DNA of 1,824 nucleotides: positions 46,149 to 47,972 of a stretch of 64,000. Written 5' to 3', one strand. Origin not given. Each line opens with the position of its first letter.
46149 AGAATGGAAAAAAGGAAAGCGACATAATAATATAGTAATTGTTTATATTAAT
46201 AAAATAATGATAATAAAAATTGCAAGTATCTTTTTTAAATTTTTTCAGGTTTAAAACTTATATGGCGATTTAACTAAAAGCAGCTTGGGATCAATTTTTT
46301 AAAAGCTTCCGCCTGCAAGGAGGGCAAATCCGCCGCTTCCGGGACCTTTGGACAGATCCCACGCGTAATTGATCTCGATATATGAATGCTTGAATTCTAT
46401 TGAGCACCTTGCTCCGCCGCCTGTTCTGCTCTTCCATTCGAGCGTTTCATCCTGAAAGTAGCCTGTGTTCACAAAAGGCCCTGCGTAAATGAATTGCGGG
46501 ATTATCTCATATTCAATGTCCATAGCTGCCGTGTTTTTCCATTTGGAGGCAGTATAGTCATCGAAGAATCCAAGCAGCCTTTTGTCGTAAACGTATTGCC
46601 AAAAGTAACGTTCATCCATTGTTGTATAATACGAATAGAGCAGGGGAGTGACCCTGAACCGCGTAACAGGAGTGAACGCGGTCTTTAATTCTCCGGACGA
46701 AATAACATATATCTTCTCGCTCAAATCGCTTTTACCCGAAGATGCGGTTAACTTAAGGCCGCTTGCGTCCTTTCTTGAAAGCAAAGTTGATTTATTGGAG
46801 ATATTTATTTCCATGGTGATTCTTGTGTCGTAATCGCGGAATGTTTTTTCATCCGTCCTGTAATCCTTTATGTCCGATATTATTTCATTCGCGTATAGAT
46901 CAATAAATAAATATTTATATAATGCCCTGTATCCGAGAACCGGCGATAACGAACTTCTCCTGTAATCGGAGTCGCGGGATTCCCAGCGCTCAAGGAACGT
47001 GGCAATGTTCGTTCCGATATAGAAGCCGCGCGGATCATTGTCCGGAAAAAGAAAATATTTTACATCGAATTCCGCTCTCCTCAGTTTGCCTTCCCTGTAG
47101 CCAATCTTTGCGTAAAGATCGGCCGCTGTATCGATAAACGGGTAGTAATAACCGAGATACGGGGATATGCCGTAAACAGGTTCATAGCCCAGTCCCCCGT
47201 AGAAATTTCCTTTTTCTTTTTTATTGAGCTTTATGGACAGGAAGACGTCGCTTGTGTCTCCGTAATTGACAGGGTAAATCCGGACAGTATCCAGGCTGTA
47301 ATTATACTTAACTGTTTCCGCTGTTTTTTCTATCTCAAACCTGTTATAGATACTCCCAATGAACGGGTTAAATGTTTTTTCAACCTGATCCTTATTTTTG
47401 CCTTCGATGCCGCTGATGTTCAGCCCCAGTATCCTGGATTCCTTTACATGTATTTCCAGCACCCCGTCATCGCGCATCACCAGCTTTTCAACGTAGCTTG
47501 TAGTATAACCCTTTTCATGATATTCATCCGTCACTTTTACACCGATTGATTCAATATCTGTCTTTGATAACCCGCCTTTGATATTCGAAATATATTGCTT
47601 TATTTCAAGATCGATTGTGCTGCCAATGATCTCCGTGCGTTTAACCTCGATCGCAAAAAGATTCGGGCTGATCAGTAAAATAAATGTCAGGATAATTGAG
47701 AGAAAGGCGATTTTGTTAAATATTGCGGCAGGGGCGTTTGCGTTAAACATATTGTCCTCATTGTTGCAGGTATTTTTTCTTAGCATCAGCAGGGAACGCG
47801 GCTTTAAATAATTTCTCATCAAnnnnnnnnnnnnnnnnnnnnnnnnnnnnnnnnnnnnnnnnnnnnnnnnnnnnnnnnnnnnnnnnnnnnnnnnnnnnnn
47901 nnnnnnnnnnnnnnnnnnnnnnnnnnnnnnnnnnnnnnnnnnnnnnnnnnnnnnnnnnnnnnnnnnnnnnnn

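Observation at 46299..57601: Flagellar flgB-fliJ operon runs on into an SLT lytic transglycosylase, a YlxF/MotE-like gene, a LolA-like gene and an Omp85-family gene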

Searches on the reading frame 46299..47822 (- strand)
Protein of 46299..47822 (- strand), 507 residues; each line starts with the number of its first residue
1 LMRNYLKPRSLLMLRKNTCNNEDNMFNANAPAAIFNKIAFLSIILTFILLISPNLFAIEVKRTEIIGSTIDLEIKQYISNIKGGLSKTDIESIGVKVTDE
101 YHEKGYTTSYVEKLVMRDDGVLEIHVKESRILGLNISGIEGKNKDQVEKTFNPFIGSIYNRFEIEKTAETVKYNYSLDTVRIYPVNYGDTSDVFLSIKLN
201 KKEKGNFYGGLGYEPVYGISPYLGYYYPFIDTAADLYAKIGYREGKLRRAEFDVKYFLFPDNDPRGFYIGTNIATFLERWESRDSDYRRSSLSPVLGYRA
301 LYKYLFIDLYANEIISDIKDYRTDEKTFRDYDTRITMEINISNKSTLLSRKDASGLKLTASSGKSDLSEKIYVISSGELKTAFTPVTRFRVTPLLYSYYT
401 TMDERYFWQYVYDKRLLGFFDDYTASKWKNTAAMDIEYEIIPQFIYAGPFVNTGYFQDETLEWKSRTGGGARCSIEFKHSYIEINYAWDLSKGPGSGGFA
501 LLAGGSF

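Call 4: search_protein_families(library=pfam, proteins=[window:46299-47822:-], max_evalue=0.01)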
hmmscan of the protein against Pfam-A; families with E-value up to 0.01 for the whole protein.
window:46299-47822:- (507 aa): 1 family
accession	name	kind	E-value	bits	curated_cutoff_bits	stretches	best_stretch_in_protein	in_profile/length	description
PF08479.16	POTRA_2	-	0.0025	18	24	1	74-128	19-75/76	POTRA domain, ShlB-type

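Call 5: search_protein_families(library=ncbifam, proteins=[window:46299-47822:-], max_evalue=0.01)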
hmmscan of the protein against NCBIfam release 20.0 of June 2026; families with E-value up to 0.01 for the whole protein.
window:46299-47822:- (507 aa): 0 families

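Call 6: find_homologous_proteins(query=window:46299-47750:-)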
Query window:46299-47750:- (483 aa): 35 proteins with E <= 0.001 among 8000 candidates.
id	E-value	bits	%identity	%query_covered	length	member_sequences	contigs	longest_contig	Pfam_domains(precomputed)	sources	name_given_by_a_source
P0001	0.0e+0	1086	100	100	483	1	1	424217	-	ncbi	ncbi:MAG: hypothetical protein V1874_10150 [Spirochaetota bacterium]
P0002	3.1e-219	747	70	94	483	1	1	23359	PF08479.17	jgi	jgi:hypothetical protein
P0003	4.0e-219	746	67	100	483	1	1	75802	-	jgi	jgi:outer membrane protein assembly factor BamA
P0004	5.1e-214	729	64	100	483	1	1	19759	-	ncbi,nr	ncbi:MAG: hypothetical protein JXN64_09235 [Spirochaetes bacterium]|nr:hypothetical protein [Spiroch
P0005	1.9e-213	728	66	98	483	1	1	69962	-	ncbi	-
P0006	2.1e-213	727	67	94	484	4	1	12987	-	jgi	jgi:outer membrane protein assembly factor BamA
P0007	2.5e-201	688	63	97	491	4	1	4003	-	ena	-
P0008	3.5e-182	625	57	98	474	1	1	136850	PF08479.17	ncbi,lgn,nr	ncbi:MAG: hypothetical protein JW864_01350 [Spirochaetes bacterium]|nr:hypothetical protein [Spiroch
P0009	1.4e-170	586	52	97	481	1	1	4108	-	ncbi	-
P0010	8.1e-170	584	52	99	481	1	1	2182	-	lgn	-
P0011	5.4e-149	515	49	97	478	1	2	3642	-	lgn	-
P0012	3.2e-148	513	48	100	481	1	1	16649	-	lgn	-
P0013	2.2e-144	500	48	95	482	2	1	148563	-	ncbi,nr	ncbi:MAG: hypothetical protein SVZ03_05555 [Spirochaetota bacterium]|nr:hypothetical protein [Spiroc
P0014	8.1e-144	498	48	94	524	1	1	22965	-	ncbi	-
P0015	1.4e-141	491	47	93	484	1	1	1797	PF07244.21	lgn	-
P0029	7.2e-103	363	39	96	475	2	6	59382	-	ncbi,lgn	-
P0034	1.7e-75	273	33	97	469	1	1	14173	-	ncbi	-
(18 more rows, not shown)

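Call 8: find_encoding_contigs(protein=P0013, flank=10000, max_places=2)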
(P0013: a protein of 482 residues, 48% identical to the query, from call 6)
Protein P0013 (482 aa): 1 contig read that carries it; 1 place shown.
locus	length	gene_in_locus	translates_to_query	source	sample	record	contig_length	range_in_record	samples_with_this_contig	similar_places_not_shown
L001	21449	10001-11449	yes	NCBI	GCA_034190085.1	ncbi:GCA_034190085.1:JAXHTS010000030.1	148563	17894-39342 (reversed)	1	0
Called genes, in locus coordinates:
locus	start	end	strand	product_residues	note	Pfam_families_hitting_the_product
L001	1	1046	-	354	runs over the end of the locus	PF00180:Iso_dh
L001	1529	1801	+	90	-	-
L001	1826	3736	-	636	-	PF13727:CoA_binding_3, PF01073:3Beta_HSD, PF01370:Epimerase, PF02719:Polysacc_synt_2, PF04321:RmlD_sub_bind, PF16363:GDP_Man_Dehyd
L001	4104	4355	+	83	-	PF00550:PP-binding (weak)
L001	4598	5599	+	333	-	-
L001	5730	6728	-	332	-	-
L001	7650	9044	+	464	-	PF00206:Lyase_1, PF10415:FumaraseC_C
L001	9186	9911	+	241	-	PF03548:LolA (faint)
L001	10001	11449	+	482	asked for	-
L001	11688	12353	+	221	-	-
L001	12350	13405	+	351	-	PF00691:OmpA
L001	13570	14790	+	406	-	PF02515:CoA_transf_3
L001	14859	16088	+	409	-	PF02515:CoA_transf_3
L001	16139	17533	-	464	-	PF02629:CoA_binding, PF13380:CoA_binding_2, PF13607:Succ_CoA_lig, PF19045:Ligase_CoA_2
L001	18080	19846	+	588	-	PF01268:FTHFS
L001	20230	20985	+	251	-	PF00142:Fer4_NifH (faint), PF01656:CbiA, PF02374:ArsA_ATPase (weak), PF13614:AAA_31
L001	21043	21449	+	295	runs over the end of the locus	PF00763:THF_DHG_CYH, PF02882:THF_DHG_CYH_C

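Call 9: find_encoding_contigs(protein=P0029, flank=10000, max_places=2)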
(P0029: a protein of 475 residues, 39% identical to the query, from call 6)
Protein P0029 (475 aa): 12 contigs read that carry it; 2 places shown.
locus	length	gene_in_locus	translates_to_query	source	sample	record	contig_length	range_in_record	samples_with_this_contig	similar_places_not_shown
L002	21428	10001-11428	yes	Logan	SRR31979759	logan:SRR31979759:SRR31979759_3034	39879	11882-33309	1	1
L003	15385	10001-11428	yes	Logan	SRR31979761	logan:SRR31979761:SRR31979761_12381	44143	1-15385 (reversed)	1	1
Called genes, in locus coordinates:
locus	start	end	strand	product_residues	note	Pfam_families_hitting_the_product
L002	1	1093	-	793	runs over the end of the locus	PF02190:LON_substr_bdg, PF00004:AAA, PF07724:AAA_2 (weak), PF07728:AAA_5, PF22667:Lon_lid, PF05362:Lon_C, PF13541:ChlI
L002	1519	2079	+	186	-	PF13505:OMP_b-brl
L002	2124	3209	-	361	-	-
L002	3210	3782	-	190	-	-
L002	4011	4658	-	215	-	PF13624:SurA_N_3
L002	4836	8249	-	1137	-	PF17757:UvrB_inter, PF02559:CarD_TRCF_RID, PF00270:DEAD, PF04851:ResIII (weak), PF00271:Helicase_C, PF03461:TRCF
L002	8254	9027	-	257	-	-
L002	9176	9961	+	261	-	-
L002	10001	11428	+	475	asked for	-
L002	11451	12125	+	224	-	PF00072:Response_reg, PF00486:Trans_reg_C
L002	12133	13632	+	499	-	PF00672:HAMP, PF00512:HisKA, PF02518:HATPase_c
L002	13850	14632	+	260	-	PF01618:MotA_ExbB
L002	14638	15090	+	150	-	PF02472:ExbD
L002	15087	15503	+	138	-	PF02472:ExbD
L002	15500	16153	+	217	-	PF03544:TonB_C (faint)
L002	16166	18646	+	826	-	PF13620:CarboxypepD_reg, PF13715:CarbopepD_reg_2, PF07715:Plug (weak)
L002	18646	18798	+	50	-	-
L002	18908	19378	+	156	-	-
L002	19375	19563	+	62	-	-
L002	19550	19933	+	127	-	-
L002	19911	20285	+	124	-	-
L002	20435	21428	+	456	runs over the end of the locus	PF00563:EAL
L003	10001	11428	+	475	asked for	-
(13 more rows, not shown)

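Call 10: find_encoding_contigs(protein=P0034, flank=10000, max_places=2)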
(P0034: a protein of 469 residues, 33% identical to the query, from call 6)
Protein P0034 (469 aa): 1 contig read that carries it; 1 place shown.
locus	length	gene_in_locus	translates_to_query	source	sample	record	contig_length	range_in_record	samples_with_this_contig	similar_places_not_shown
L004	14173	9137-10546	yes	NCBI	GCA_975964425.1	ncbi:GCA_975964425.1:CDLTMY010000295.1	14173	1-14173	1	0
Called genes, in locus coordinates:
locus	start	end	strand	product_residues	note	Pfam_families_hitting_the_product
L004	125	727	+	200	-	PF06725:3D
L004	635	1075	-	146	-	-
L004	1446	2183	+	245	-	PF13424:TPR_12 (faint)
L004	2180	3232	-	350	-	-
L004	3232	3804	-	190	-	-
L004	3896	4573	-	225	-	PF13624:SurA_N_3 (faint)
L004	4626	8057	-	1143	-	PF17757:UvrB_inter, PF02559:CarD_TRCF_RID, PF00270:DEAD, PF04851:ResIII, PF00271:Helicase_C, PF22590:Cas3-like_C_2 (weak), PF03461:TRCF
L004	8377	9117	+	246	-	PF03548:LolA (weak)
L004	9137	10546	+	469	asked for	-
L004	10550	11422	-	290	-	-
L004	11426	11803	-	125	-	PF07238:PilZ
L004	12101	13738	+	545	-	PF06418:CTP_synth_N, PF00117:GATase, PF07722:Peptidase_C26 (faint)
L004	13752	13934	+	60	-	-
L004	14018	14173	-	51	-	?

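Call 11: find_encoding_contigs(protein=P0003, flank=10000, max_places=1)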
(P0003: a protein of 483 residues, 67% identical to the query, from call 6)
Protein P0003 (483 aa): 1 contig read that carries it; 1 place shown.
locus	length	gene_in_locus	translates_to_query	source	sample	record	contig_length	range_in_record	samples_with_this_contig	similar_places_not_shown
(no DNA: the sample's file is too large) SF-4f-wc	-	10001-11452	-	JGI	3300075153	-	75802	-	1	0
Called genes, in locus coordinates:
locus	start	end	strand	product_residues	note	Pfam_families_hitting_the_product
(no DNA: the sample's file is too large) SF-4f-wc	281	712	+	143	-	-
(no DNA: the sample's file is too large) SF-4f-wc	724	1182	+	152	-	PF06429:Flg_bbr_C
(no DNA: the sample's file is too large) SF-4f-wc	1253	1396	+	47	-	-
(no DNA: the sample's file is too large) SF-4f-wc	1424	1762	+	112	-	PF02049:FliE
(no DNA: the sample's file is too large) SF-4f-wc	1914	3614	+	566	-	PF01514:YscJ_FliF, PF08345:YscJ_FliF_C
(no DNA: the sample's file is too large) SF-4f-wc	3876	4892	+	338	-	PF03448:MgtE_N (faint), PF14842:FliG_N, PF14841:FliG_M, PF14842:FliG_N (weak), PF01706:FliG_C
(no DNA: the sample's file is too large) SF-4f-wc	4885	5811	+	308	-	PF02108:FliH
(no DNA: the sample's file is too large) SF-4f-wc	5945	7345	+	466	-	PF02874:ATP-synt_ab_N, PF00006:ATP-synt_ab, PF18269:T3SS_ATPase_C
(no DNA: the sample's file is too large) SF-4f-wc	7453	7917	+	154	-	PF02050:FliJ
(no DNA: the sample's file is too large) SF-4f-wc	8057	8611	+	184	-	PF01464:SLT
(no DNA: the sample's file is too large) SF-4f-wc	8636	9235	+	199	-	-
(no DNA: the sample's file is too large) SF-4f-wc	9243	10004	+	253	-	PF14125:DUF4292 (weak)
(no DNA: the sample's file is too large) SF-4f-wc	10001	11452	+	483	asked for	-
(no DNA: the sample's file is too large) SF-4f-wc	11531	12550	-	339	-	PF01073:3Beta_HSD, PF01370:Epimerase, PF07993:NAD_binding_4 (weak), PF16363:GDP_Man_Dehyd (weak)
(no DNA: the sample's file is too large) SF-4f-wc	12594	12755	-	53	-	-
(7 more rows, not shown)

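Call 12: find_encoding_contigs(protein=P0008, flank=10000, max_places=1)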
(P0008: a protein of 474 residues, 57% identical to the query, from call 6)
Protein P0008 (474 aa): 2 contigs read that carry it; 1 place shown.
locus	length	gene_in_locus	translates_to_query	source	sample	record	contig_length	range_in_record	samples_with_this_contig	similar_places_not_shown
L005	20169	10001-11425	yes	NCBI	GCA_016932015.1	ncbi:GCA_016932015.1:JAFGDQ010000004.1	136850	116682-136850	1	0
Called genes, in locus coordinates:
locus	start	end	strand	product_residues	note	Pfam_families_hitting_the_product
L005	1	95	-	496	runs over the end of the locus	PF14346:DUF4398 (weak)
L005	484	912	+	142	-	PF00460:Flg_bb_rod (faint)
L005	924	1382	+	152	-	PF00460:Flg_bb_rod (faint), PF06429:Flg_bbr_C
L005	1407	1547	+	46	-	-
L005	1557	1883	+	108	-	PF02049:FliE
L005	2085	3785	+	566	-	PF01514:YscJ_FliF, PF08345:YscJ_FliF_C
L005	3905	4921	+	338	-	PF03448:MgtE_N (faint), PF14842:FliG_N, PF14841:FliG_M, PF14842:FliG_N, PF01706:FliG_C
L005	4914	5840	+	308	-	PF02108:FliH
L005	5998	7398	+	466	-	PF02874:ATP-synt_ab_N, PF00006:ATP-synt_ab, PF18269:T3SS_ATPase_C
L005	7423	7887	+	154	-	PF02050:FliJ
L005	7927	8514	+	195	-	PF01464:SLT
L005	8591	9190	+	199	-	-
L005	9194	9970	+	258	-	PF03548:LolA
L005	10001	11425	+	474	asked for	PF08479:POTRA_2 (faint)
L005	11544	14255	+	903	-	-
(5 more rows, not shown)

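Call 13: find_encoding_contigs(protein=P0012, flank=10000, max_places=1)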
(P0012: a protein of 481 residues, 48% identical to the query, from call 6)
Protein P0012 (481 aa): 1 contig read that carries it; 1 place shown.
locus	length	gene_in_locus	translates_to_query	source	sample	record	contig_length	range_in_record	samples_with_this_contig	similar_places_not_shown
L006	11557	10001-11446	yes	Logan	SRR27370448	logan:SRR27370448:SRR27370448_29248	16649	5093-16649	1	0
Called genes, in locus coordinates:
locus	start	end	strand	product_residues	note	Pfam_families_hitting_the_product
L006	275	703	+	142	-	PF00460:Flg_bb_rod (faint)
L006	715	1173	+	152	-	PF00460:Flg_bb_rod (faint), PF06429:Flg_bbr_C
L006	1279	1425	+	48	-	-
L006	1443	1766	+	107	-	PF02049:FliE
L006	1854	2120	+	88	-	-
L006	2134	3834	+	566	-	PF01514:YscJ_FliF, PF08345:YscJ_FliF_C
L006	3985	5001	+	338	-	PF03448:MgtE_N (faint), PF14842:FliG_N, PF14841:FliG_M, PF14842:FliG_N, PF01706:FliG_C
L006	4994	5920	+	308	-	PF02108:FliH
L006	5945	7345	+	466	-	PF02874:ATP-synt_ab_N (weak), PF00006:ATP-synt_ab, PF18269:T3SS_ATPase_C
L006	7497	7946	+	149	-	PF02050:FliJ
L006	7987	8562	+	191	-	PF01464:SLT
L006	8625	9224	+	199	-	PF27881:CRWN_N (faint)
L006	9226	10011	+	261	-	-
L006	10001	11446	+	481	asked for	-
